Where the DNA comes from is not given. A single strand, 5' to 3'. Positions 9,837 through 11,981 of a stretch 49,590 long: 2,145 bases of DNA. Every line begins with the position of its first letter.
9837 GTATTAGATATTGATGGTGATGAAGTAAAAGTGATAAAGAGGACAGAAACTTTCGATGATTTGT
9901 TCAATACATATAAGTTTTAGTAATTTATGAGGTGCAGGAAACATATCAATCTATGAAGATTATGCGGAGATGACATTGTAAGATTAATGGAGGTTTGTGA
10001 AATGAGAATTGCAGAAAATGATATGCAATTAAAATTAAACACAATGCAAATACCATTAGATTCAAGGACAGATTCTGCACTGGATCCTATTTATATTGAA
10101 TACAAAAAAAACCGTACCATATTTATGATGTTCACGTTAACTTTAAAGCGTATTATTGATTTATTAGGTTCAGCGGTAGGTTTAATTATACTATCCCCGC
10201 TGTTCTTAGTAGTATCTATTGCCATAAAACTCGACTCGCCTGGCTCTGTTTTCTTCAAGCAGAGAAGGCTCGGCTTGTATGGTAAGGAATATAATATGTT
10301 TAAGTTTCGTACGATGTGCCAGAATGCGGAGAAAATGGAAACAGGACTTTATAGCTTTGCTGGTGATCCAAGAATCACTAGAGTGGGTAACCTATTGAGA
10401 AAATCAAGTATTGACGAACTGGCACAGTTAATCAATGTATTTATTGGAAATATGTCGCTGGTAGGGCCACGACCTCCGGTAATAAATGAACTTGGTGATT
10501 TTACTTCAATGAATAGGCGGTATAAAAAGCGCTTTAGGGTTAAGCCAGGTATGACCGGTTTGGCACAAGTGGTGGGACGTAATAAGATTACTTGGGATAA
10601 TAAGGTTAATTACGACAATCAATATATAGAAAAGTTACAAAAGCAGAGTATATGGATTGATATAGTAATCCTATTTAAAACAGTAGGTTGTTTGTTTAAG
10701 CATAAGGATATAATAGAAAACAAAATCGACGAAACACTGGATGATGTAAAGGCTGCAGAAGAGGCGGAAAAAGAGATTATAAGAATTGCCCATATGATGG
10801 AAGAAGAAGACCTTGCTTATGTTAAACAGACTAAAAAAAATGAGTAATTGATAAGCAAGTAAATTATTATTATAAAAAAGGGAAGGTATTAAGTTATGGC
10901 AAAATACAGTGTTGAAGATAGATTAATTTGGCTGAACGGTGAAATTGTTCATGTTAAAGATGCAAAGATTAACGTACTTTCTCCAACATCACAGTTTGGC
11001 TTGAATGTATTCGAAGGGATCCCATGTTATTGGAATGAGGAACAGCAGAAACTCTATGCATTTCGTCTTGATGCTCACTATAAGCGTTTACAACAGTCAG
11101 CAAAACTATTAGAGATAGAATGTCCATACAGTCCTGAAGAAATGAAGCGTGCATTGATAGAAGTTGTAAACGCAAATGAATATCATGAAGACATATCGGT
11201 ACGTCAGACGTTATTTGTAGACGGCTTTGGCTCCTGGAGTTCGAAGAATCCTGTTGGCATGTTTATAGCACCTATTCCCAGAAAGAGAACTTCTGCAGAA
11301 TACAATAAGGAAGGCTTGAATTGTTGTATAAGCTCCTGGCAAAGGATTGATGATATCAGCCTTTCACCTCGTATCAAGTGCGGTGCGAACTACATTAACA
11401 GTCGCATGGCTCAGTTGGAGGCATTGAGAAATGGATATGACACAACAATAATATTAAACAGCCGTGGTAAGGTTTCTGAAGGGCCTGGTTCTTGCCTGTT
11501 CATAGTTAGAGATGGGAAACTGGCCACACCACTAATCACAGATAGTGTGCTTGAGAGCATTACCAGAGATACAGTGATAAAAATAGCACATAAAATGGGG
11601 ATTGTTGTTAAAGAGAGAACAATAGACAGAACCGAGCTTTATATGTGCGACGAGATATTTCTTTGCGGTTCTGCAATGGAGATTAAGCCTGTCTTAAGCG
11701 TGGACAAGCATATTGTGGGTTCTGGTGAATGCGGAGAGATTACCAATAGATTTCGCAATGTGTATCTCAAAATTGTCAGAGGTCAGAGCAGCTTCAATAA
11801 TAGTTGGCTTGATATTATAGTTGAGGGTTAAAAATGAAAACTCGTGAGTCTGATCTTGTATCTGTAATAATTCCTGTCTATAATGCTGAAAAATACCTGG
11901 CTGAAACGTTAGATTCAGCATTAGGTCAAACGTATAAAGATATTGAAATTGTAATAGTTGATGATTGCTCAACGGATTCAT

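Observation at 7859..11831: Aldolase, fold-III decarboxylase and class-IV aminotransferase wrapped around the priming transferase: predicted pathway to a non-carbohydrate amine substituent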

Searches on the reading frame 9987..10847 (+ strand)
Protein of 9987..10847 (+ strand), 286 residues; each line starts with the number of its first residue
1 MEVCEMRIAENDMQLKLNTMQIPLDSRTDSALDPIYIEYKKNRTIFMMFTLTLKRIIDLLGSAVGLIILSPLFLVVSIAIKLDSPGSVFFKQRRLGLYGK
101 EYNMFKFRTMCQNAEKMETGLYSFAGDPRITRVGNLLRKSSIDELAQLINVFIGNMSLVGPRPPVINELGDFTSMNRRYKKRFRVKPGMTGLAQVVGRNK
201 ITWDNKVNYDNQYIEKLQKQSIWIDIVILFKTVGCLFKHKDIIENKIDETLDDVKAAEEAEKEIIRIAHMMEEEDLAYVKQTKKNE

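Call 3: search_protein_families(library=pfam, proteins=[window:9987-10847:+])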
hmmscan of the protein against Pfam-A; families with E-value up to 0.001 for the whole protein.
window:9987-10847:+ (286 aa): 1 family
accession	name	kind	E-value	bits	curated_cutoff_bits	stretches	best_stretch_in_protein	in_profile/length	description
PF02397.22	Bac_transf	-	1.2e-62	211.1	27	1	54-237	1-178/179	Bacterial sugar transferase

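Call 5: search_protein_families(library=ncbifam, proteins=[window:9987-10847:+], max_evalue=0.01)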
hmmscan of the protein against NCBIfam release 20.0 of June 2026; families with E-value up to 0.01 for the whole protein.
window:9987-10847:+ (286 aa): 10 families
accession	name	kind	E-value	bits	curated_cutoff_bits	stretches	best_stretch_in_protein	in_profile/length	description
TIGR03025.1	EPS_sugtrans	subfamily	2.8e-80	270.7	295.55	1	47-240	251-442/445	exopolysaccharide biosynthesis polyprenyl glycosylphosphotransferase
TIGR03023.1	WcaJ_sugtrans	equivalog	3e-71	241.1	410.75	1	49-240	258-450/453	undecaprenyl-phosphate glucose phosphotransferase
TIGR03022.1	WbaP_sugtrans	subfamily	4.5e-59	200.9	403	1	50-238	255-451/456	undecaprenyl-phosphate galactose phosphotransferase WbaP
NF041877.1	EPS_EpsZ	equivalog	1.3e-52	178.9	800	1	49-235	261-451/459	exopolysaccharide biosynthesis polyisoprenyl-phosphate hexose-1-phosphate transferase EpsZ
TIGR03013.1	EpsB_2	subfamily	3.3e-49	168.2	393.35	1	50-235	251-435/443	TIGR03013 family XrtA/PEP-CTERM system glycosyltransferase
NF052601.1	undeca_RfbP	equivalog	1.2e-48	165.5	330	1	47-239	38-238/244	undecaprenyl-phosphate galactose phosphotransferase family protein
NF050817.1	PolSacchBiosHfsE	equivalog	4.7e-47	160.8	750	1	52-240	270-463/467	polysaccharide biosynthesis protein HfsE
NF007518.0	PRK10124.1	equivalog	8.8e-44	150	684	1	52-237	272-458/464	undecaprenyl-phosphate glucose phosphotransferase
NF011751.0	PRK15204.1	equivalog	8.3e-36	123.6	907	1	52-238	278-471/476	undecaprenyl-phosphate galactose phosphotransferase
NF045514.1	glycotran_HepC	equivalog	1.3e-24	86.7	140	1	30-164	90-212/220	heterocyst development glycosyltransferase HepC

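Call 76: find_homologous_proteins(query=window:9987-10847:+, max_evalue=1e-40)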
Query window:9987-10847:+ (286 aa): 848 proteins with E <= 1e-40 among 8000 candidates; the best 120 are listed.
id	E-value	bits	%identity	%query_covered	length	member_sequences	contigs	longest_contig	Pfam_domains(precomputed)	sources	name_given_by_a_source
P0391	4.4e-180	615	100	98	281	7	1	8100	PF02397.23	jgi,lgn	jgi:lipopolysaccharide/colanic/teichoic acid biosynthesis glycosyltransferase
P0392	6.9e-136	470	76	97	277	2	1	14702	PF02397.23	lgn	-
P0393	4.3e-134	464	74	97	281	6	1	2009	PF02397.23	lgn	-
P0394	2.0e-128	445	72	95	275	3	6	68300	PF02397.23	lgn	-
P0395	8.0e-125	434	72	96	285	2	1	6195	PF02397.23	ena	-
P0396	1.9e-121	423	68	95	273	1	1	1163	PF02397.23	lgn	-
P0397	4.8e-116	405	66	99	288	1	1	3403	PF02397.23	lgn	-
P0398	6.2e-115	401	73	87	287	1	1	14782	PF02397.23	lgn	-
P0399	4.8e-114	398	73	87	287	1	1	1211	PF02397.23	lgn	-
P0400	2.6e-113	396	71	90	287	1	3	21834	PF02397.23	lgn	-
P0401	4.0e-113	395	69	89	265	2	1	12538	PF02397.23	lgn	-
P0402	1.6e-112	393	70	89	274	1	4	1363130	PF02397.23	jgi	jgi:lipopolysaccharide/colanic/teichoic acid biosynthesis glycosyltransferase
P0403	2.2e-112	393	70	90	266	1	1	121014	PF02397.23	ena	-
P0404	1.8e-111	390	72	86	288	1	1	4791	PF02397.23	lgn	-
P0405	6.3e-111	388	70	86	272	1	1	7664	PF02397.23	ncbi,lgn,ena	-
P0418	6.8e-79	283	57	79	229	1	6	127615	PF02397.23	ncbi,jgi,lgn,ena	jgi:lipopolysaccharide/colanic/teichoic acid biosynthesis glycosyltransferase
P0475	3.9e-65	238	56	69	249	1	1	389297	PF02397.23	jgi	jgi:lipopolysaccharide/colanic/teichoic acid biosynthesis glycosyltransferase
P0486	6.1e-63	231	51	73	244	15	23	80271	PF02397.23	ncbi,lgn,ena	-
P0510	4.2e-60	221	53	67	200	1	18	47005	PF02397.23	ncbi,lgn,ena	-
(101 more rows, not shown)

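Call 77: find_encoding_contigs(protein=P0418, flank=6000, max_places=1)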
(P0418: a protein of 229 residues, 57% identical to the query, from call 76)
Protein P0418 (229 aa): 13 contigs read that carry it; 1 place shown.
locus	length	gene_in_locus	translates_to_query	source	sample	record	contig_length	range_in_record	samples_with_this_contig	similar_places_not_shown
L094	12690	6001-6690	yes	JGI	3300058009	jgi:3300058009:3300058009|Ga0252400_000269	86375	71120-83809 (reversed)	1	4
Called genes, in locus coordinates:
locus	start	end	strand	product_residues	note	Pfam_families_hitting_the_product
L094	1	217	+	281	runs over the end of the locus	PF00248:Aldo_ket_red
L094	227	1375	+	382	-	PF00248:Aldo_ket_red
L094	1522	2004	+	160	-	PF18050:Cyclophil_like2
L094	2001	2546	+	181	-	PF02525:Flavodoxin_2, PF03358:FMN_red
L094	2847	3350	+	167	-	PF02357:NusG (weak)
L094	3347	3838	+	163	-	PF02357:NusG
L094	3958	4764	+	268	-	PF03328:HpcH_HpaI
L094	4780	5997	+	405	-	PF00278:Orn_DAP_Arg_deC (weak), PF02784:Orn_Arg_deC_N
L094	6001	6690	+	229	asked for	PF02397:Bac_transf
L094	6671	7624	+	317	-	PF01063:Aminotran_4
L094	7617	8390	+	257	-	PF13641:Glyco_tranf_2_3, PF00535:Glycos_transf_2, PF10111:Glyco_tranf_2_2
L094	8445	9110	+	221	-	-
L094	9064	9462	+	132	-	-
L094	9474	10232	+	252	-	-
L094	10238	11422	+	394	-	PF00691:OmpA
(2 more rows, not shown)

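Call 78: find_encoding_contigs(protein=P0475, flank=6000, max_places=1)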
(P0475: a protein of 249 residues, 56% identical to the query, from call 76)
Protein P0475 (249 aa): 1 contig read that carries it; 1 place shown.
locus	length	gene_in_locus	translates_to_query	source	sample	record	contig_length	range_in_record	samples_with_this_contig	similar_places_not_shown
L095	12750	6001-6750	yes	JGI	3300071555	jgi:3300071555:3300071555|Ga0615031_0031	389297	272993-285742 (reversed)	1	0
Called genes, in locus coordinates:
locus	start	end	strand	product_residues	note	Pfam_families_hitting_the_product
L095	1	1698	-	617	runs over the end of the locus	PF04932:Wzy_C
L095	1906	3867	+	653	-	PF13727:CoA_binding_3, PF01073:3Beta_HSD, PF01370:Epimerase, PF02719:Polysacc_synt_2, PF04321:RmlD_sub_bind, PF07993:NAD_binding_4 (faint), PF16363:GDP_Man_Dehyd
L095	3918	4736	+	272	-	PF03328:HpcH_HpaI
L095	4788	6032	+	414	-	PF00278:Orn_DAP_Arg_deC (weak), PF02784:Orn_Arg_deC_N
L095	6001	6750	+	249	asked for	PF02397:Bac_transf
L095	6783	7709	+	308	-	PF01063:Aminotran_4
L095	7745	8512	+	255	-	PF13641:Glyco_tranf_2_3, PF00535:Glycos_transf_2, PF10111:Glyco_tranf_2_2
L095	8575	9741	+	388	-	PF03721:UDPG_MGDP_dh_N, PF00984:UDPG_MGDP_dh, PF03720:UDPG_MGDP_dh_C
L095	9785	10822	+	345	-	PF00534:Glycos_transf_1, PF13692:Glyco_trans_1_4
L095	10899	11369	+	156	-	PF00132:Hexapep, PF14602:Hexapep_2 (weak)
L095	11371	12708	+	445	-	-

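Call 79: find_encoding_contigs(protein=P0486, flank=6000, max_places=1)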
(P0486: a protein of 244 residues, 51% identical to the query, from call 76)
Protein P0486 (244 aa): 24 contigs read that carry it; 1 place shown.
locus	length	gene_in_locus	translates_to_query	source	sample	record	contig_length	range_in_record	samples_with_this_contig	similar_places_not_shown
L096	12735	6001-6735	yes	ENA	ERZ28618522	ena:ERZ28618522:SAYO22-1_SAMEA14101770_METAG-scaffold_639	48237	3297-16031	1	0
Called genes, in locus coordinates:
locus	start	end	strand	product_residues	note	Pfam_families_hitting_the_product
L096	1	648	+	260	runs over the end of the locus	-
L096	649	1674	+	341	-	PF03816:LytR_cpsA_psr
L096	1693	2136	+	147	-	PF04892:VanZ-LLP1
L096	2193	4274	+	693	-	PF13727:CoA_binding_3 (faint), PF02254:TrkA_N (faint), PF01073:3Beta_HSD, PF01370:Epimerase, PF02719:Polysacc_synt_2, PF04321:RmlD_sub_bind, PF08659:KR (weak), PF16363:GDP_Man_Dehyd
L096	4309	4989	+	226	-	PF01041:DegT_DnrJ_EryC1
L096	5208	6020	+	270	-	PF03328:HpcH_HpaI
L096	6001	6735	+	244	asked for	PF02397:Bac_transf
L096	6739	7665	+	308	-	PF01063:Aminotran_4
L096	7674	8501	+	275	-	PF00535:Glycos_transf_2, PF13641:Glyco_tranf_2_3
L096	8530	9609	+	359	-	PF13439:Glyco_transf_4, PF20706:GT4-conflict (weak), PF00534:Glycos_transf_1, PF13692:Glyco_trans_1_4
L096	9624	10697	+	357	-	PF13439:Glyco_transf_4, PF20706:GT4-conflict (faint), PF00534:Glycos_transf_1, PF13692:Glyco_trans_1_4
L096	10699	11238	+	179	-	PF00132:Hexapep, PF14602:Hexapep_2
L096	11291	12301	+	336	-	PF13439:Glyco_transf_4, PF13477:Glyco_trans_4_2 (faint), PF20706:GT4-conflict (weak), PF00534:Glycos_transf_1, PF13692:Glyco_trans_1_4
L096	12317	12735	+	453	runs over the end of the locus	PF04932:Wzy_C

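Call 80: find_encoding_contigs(protein=P0510, flank=6000, max_places=1)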
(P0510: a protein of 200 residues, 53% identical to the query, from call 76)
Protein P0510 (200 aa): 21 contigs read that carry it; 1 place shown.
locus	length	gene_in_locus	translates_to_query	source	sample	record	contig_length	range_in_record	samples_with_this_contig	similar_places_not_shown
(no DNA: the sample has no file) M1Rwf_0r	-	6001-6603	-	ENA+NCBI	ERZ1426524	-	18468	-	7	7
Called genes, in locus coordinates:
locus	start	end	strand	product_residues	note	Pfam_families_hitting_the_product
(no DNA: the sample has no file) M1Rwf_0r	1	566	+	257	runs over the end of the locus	PF01522:Polysacc_deac_1 (faint), PF10096:DUF2334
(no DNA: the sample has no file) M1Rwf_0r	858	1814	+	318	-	PF13439:Glyco_transf_4, PF13579:Glyco_trans_4_4 (weak), PF13692:Glyco_trans_1_4, PF00534:Glycos_transf_1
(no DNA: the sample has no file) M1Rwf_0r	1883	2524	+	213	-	-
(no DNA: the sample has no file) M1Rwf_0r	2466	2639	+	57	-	-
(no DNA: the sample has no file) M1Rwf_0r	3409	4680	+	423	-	PF00534:Glycos_transf_1, PF13692:Glyco_trans_1_4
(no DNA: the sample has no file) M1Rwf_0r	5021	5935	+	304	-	PF01063:Aminotran_4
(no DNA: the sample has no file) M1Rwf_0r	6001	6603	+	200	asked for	PF02397:Bac_transf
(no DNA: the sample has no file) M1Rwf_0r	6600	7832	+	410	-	PF02784:Orn_Arg_deC_N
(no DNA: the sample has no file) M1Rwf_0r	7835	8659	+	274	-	PF03328:HpcH_HpaI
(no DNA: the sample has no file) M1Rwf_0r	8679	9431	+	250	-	PF01073:3Beta_HSD, PF01370:Epimerase, PF02719:Polysacc_synt_2, PF04321:RmlD_sub_bind, PF16363:GDP_Man_Dehyd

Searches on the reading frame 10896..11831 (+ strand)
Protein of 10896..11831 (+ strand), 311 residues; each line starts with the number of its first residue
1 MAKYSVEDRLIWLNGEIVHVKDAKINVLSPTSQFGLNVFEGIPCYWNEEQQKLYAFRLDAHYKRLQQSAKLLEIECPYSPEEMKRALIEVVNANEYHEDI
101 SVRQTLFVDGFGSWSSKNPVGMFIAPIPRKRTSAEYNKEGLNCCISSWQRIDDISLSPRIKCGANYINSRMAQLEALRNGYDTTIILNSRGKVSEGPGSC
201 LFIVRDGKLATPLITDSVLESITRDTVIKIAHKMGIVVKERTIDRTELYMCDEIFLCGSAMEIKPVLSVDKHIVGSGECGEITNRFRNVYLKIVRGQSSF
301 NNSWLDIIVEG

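Call 3: search_protein_families(library=pfam, proteins=[window:10896-11831:+])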
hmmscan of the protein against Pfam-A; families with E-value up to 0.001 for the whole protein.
window:10896-11831:+ (311 aa): 1 family
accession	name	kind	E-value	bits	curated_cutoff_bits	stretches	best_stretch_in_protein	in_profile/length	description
PF01063.24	Aminotran_4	-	8.8e-47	160.2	28.5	1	38-269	2-223/223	Amino-transferase class IV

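Call 5: search_protein_families(library=ncbifam, proteins=[window:10896-11831:+], max_evalue=0.01)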
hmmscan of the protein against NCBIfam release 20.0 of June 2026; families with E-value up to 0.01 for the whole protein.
window:10896-11831:+ (311 aa): 22 families
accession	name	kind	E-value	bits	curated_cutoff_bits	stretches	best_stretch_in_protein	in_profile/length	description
NF005146.0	PRK06606.1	equivalog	5.2e-92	308.1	279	1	7-308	5-306/307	branched-chain amino acid transaminase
TIGR01122.1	ilvE_I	equivalog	3.9e-84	282.3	245.55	1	12-308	1-298/298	branched-chain-amino-acid transaminase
NF006185.0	PRK08320.1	subfamily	3.2e-56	190.6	363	1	9-295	3-284/292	branched-chain amino acid aminotransferase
NF005726.0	PRK07544.1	equivalog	4.1e-50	170.6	396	1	3-298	5-292/295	branched-chain amino acid aminotransferase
NF009126.0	PRK12479.1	equivalog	8.6e-46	156.5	518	1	7-296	2-286/299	branched-chain-amino-acid transaminase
NF005209.0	PRK06680.1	subfamily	1.5e-34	119.2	320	1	8-295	2-282/286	D-amino-acid transaminase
NF009897.0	PRK13357.1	equivalog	1.5e-33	116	307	2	159-306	196-355/358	branched-chain amino acid aminotransferase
TIGR01121.1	D_amino_aminoT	equivalog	9.1e-31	107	277.45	1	12-290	3-271/276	D-amino-acid transaminase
TIGR01123.1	ilvE_II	equivalog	9.3e-30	103.7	250.05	1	12-305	1-310/313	branched-chain-amino-acid transaminase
NF005800.0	PRK07650.1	equivalog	1.2e-29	103.6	308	1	10-295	2-277/290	aminodeoxychorismate lyase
NF009896.0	PRK13356.1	equivalog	1.8e-29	102.8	262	1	57-295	50-284/287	branched-chain amino acid aminotransferase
NF009066.0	PRK12400.1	equivalog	1.3e-21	77.3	538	1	9-294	5-282/290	D-amino-acid transaminase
NF005888.0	PRK07849.1-3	equivalog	5.3e-20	71.5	273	1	35-274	39-274/298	aminodeoxychorismate lyase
TIGR03461.1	pabC_Proteo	equivalog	3.3e-19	69.1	176.85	1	23-273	8-249/262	aminodeoxychorismate lyase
NF004761.0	PRK06092.1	equivalog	2.9e-18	66.1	260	1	12-276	3-254/268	aminodeoxychorismate lyase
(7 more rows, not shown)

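Call 37: search_solved_structures(query=window:10896-11831:+, max_evalue=1e-20, show_alignments=4)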
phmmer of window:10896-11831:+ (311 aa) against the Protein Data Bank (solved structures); distinct sequences matched with E-value up to 1e-20: 26.
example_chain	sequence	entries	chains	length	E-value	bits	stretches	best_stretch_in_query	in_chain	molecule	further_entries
6h65_A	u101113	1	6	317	3.9e-75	256.1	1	9-306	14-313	Branched-chain-amino-acid aminotransferase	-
6gkr_A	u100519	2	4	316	1.3e-70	241.3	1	9-306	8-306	Branched-chain-amino-acid aminotransferase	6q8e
7nea_A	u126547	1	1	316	1.6e-69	237.6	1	9-306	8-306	Branched-chain-amino-acid aminotransferase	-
7neb_A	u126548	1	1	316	6e-69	235.8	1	9-306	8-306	Branched-chain-amino-acid aminotransferase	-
5ce8_A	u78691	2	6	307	1.2e-63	218.4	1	10-305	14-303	Branched-chain amino acid aminotransferase | Branched-chain-amino-acid aminotransferase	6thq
1i1k_A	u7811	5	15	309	2.9e-57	197.4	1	10-308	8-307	BRANCHED-CHAIN AMINO ACID AMINOTRANSFERASE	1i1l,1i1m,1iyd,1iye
1a3g_A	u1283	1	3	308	3e-57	197.3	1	10-308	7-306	BRANCHED-CHAIN AMINO ACID AMINOTRANSFERASE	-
1wrv_A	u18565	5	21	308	3.2e-53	184.1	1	7-307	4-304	Branched-Chain Amino Acid Aminotransferase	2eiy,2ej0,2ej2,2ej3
4whx_A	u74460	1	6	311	3.3e-50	174.2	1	7-306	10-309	Branched-chain-amino-acid transaminase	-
3u0g_A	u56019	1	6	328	3.9e-50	174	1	7-306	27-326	Putative branched-chain amino acid aminotransferase IlvE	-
6nst_A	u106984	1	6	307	4.5e-47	163.9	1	7-307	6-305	Branched-chain-amino-acid aminotransferase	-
5mqz_A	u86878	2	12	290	1.1e-39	139.7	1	11-295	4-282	Putative branched-chain-amino-acid aminotransferase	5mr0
5cm0_A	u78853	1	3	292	7.1e-37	130.4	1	8-287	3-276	Branched-chain transaminase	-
5e25_A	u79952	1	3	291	9.2e-37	130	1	9-287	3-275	branched-chain aminotransferase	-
7p3t_A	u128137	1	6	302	9.9e-28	100.4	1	8-291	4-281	Branched-chain amino acid aminotransferase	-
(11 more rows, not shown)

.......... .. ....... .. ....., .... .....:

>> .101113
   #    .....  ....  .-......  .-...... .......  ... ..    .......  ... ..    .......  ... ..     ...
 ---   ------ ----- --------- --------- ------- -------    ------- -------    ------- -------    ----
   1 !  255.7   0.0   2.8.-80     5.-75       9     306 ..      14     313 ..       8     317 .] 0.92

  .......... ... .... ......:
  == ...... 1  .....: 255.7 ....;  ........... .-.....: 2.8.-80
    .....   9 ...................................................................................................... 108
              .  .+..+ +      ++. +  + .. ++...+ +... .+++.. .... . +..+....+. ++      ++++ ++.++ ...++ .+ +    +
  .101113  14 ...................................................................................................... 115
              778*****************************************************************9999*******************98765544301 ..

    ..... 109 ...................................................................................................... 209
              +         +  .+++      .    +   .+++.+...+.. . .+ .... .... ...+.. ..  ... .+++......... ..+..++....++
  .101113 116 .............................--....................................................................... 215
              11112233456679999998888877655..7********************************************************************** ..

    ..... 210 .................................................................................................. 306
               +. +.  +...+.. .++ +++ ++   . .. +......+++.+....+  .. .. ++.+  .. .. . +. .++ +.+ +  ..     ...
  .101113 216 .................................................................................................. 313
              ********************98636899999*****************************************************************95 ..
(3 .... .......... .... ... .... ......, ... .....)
